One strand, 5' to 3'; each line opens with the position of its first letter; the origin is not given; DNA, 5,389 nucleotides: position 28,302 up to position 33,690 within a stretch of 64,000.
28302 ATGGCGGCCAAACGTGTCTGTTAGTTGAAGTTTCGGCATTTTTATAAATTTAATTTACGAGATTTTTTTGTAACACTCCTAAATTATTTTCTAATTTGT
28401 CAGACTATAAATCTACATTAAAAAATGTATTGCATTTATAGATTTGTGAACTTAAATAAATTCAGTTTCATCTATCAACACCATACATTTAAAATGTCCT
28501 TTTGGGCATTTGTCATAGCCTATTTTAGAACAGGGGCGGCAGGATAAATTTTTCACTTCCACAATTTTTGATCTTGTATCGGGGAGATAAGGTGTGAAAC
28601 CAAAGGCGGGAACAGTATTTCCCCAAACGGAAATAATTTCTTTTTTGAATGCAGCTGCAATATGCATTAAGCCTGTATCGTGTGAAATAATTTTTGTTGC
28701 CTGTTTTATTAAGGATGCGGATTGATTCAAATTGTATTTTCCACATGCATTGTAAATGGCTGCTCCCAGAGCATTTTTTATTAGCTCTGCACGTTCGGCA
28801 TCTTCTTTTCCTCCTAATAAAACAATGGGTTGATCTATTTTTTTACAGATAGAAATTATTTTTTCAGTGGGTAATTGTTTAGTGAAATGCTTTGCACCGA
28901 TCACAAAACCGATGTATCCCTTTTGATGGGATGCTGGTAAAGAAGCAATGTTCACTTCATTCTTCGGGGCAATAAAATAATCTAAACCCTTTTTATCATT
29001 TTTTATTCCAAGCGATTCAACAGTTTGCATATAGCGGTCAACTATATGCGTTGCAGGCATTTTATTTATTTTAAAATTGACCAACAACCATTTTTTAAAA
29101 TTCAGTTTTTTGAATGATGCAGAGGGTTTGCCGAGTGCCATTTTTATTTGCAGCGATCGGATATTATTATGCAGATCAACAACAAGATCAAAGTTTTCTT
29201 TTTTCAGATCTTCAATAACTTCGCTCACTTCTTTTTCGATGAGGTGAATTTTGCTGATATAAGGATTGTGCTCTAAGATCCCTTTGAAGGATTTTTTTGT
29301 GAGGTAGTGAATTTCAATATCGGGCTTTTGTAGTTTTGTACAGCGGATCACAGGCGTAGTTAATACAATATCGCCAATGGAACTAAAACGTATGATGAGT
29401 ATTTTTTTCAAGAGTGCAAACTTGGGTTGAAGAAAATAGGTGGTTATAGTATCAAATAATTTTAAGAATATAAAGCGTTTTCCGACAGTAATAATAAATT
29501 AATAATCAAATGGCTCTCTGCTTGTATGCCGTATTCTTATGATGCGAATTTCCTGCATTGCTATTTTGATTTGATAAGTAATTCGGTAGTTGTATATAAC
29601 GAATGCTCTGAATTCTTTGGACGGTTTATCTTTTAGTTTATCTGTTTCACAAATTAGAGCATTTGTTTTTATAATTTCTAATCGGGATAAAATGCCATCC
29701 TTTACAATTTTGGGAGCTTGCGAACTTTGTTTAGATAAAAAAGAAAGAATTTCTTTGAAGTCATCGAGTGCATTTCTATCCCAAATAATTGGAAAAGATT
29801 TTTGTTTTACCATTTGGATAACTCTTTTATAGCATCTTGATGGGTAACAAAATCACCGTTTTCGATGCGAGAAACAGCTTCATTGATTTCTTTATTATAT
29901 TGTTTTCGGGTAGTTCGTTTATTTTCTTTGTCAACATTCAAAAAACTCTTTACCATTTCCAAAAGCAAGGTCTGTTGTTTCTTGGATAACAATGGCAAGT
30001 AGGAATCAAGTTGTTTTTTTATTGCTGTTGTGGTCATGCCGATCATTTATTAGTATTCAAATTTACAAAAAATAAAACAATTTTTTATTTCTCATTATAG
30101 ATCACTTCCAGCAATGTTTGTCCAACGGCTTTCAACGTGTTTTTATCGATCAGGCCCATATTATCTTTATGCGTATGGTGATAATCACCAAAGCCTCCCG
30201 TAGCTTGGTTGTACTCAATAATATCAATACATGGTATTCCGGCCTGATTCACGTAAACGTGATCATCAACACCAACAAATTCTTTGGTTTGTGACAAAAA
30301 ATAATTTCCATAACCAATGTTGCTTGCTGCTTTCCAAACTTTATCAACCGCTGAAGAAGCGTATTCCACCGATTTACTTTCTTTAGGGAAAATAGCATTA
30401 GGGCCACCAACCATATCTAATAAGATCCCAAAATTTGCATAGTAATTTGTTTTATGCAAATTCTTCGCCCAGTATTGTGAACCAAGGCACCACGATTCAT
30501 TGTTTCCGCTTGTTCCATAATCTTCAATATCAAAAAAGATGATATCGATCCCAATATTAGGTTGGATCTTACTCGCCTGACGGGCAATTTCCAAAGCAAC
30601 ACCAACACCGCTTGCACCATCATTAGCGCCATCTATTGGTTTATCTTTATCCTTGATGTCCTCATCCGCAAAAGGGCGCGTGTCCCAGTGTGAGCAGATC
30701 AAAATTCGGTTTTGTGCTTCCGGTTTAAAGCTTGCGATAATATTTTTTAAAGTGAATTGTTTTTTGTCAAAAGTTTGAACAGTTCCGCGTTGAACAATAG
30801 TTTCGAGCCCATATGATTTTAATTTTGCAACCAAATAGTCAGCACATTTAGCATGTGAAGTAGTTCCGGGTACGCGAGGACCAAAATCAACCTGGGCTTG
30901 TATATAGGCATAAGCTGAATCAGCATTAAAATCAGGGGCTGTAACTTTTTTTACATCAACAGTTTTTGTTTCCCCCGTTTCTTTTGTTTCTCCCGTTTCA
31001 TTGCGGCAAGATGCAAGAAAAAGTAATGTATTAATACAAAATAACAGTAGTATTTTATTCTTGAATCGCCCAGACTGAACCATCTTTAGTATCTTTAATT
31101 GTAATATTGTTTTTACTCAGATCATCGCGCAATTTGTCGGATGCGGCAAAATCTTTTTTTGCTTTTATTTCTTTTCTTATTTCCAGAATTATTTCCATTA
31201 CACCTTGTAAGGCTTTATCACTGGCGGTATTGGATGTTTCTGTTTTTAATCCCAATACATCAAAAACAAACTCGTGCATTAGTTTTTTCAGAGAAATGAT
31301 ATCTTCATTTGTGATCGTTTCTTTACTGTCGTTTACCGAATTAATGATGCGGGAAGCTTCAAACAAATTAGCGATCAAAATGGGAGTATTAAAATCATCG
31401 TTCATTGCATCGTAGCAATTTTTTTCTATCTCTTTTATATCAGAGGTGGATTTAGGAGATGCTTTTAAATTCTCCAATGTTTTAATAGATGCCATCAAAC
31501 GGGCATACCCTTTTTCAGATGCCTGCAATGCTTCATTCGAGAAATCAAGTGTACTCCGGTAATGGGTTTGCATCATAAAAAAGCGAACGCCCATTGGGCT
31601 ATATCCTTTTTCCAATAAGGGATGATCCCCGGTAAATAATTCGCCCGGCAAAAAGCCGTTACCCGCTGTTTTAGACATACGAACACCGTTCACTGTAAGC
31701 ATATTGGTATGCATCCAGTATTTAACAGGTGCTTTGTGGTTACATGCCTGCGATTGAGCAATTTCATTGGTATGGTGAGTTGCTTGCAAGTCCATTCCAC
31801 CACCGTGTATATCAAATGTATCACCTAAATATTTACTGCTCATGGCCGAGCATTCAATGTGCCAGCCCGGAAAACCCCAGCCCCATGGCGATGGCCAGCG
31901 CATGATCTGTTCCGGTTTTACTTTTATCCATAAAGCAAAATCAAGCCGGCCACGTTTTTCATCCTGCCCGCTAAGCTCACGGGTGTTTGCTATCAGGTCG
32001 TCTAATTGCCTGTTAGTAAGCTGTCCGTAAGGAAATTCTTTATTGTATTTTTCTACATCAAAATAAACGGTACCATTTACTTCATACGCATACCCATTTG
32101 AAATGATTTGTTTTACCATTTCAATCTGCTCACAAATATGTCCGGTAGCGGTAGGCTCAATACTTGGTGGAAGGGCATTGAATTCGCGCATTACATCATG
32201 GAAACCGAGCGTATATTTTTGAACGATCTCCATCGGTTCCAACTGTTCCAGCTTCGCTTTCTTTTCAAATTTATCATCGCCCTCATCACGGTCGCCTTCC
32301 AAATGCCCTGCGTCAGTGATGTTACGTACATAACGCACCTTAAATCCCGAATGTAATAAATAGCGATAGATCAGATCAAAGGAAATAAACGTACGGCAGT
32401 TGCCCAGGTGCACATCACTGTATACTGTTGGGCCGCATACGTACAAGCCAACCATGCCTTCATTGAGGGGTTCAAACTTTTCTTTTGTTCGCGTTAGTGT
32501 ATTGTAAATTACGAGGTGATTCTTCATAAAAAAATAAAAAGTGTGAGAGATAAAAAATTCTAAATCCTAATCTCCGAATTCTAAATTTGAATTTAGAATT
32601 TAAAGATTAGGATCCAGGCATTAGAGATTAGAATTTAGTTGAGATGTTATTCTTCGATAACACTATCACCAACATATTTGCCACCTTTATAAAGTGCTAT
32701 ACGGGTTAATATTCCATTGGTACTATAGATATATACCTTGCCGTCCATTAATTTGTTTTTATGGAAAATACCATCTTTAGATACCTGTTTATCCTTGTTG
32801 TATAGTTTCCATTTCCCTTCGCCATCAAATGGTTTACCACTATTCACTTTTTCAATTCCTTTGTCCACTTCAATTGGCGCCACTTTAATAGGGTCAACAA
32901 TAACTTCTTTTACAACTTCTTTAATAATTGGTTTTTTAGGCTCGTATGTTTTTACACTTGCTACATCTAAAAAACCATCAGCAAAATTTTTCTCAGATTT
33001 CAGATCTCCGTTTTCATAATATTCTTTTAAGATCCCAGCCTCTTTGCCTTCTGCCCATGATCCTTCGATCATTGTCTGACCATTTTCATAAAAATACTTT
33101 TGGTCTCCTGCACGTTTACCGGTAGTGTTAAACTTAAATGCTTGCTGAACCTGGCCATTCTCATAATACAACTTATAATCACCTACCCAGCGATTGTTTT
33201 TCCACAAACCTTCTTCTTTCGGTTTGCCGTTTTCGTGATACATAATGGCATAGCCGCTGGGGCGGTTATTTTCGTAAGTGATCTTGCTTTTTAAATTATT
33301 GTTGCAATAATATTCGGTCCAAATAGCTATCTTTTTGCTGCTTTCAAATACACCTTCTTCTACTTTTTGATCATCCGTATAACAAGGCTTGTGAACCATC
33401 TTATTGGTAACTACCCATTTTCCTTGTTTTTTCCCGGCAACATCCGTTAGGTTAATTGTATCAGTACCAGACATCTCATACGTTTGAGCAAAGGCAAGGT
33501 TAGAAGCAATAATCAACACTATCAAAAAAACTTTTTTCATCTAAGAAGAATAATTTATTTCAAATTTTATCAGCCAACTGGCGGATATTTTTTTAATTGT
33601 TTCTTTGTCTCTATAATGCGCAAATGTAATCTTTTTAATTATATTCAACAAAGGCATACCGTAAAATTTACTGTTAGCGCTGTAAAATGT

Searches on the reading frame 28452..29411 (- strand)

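Call 69: search_protein_families(library=pfam, proteins=[window:28452-29411:-], max_evalue=0.00001)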
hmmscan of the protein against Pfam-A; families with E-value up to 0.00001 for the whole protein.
window:28452-29411:- (319 aa): 1 family
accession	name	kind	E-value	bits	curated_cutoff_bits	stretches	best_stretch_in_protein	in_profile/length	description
PF01075.23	Glyco_transf_9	-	2.2e-31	109.5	22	1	65-296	4-238/247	Glycosyltransferase family 9 (heptosyltransferase)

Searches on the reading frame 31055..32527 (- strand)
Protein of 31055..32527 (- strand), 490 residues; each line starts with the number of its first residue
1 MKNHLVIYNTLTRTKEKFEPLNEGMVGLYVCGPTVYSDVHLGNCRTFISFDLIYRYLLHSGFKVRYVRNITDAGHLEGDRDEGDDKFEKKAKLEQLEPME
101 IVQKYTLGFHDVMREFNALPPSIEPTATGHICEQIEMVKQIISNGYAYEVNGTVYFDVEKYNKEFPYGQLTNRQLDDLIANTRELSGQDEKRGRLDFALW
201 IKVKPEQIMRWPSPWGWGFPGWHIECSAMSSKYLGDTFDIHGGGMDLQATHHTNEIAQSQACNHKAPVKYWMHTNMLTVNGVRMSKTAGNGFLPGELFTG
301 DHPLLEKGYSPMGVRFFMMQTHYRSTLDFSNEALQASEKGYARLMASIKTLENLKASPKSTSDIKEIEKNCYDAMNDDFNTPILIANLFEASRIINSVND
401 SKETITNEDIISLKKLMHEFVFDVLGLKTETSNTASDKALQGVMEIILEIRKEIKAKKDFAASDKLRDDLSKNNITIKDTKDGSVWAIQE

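Call 69: search_protein_families(library=pfam, proteins=[window:31055-32527:-], max_evalue=0.00001)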
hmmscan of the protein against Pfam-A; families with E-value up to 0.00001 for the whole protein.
window:31055-32527:- (490 aa): 3 families
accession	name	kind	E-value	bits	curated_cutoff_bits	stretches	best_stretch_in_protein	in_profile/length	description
PF01406.26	tRNA-synt_1e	-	2.6e-94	316.4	27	1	18-337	2-299/301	tRNA synthetases class I (C) catalytic domain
PF09190.17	DALR_2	-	4.3e-10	40.4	22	1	372-427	3-55/57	DALR domain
PF09334.17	tRNA-synt_1g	-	9.2e-06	25.1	20.1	0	37-160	12-126/391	tRNA synthetases class I (M)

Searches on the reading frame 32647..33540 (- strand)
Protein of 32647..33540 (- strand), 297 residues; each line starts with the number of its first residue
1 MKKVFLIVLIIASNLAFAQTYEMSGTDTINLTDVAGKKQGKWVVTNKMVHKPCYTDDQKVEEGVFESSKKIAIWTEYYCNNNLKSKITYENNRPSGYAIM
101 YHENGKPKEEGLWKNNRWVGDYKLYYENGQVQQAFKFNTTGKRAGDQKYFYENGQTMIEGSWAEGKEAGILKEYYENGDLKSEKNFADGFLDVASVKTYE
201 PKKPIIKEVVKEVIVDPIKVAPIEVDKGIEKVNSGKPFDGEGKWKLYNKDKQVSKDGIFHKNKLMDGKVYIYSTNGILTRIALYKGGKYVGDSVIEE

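Call 69: search_protein_families(library=pfam, proteins=[window:32647-33540:-], max_evalue=0.00001)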
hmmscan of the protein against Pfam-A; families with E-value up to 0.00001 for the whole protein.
window:32647-33540:- (297 aa): 1 family
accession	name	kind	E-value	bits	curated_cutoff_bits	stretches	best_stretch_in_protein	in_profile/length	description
PF07661.19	MORN_2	-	3.9e-21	73.1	29.6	0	169-187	3-21/22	MORN repeat variant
